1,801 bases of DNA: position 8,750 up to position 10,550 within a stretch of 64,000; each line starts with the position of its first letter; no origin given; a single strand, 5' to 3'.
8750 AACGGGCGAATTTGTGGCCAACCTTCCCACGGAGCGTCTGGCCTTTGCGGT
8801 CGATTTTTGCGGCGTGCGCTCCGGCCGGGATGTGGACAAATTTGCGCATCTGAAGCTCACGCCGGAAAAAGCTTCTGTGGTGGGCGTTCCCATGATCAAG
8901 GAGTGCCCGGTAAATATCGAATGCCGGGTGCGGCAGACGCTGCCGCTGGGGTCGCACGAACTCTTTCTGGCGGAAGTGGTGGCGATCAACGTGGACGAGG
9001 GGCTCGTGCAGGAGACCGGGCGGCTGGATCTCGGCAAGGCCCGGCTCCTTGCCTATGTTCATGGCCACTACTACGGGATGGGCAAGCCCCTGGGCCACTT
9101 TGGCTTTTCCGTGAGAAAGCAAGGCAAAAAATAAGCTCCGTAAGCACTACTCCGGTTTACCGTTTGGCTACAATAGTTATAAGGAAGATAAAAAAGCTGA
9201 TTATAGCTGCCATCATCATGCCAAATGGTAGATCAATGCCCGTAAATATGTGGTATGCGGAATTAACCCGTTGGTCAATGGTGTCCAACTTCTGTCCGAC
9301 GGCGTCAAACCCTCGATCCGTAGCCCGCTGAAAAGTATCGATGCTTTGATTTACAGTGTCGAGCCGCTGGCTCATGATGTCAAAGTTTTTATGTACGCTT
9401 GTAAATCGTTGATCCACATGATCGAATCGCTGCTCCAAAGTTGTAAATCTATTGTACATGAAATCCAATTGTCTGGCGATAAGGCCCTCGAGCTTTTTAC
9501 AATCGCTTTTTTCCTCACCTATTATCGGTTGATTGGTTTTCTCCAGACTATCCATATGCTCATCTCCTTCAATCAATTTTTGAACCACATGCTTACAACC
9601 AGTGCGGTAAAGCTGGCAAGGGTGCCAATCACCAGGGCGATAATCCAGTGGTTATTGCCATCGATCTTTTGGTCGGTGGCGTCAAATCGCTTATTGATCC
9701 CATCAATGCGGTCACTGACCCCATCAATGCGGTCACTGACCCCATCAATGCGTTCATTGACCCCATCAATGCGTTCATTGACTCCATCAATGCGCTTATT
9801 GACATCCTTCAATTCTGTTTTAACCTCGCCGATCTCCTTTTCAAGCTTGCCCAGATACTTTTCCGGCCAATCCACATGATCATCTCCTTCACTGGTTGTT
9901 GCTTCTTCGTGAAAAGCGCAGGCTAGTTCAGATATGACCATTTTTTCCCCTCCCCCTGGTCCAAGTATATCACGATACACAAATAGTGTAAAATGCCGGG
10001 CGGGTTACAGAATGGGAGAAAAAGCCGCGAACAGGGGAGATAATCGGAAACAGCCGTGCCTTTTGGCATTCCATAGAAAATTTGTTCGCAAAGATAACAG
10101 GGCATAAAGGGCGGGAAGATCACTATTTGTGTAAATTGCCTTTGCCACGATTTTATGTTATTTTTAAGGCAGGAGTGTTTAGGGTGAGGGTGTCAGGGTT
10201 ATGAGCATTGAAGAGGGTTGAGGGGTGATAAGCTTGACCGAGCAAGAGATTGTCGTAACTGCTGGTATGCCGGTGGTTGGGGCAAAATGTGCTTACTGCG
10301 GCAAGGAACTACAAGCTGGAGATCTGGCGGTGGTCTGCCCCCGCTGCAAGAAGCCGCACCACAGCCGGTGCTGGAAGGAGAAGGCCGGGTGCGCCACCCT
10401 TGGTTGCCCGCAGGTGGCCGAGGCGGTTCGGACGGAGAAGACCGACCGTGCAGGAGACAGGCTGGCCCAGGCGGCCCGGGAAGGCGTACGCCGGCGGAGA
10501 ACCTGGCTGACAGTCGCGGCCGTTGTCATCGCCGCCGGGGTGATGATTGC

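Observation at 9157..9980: Tandem pair of tail-anchored heptad-repeat proteins with near-perfect 21-bp in-frame DNA repeats, in an AT-rich islet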

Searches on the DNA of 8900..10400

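Call 79: search_rna_families(source=window, start=8900, end=10400, threshold=evalue, max_evalue=1)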
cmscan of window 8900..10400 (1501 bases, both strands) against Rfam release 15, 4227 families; matches with E-value up to 1: 3.
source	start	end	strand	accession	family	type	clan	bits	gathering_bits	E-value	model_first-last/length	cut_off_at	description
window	9698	9751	-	RF03559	mir-8303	Gene; miRNA;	-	21.9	90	0.13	1-58/58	no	mir-8303 microRNA precursor family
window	9177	9266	+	RF01420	snoR113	Gene; snRNA; snoRNA; CD-box;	-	20.5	47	0.21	1-103/103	no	Small nucleolar RNA snoR113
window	9690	9758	+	RF04079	MIR161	Gene; miRNA;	-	20.1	90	0.34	1-136/136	no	MIR161 microRNA precursor family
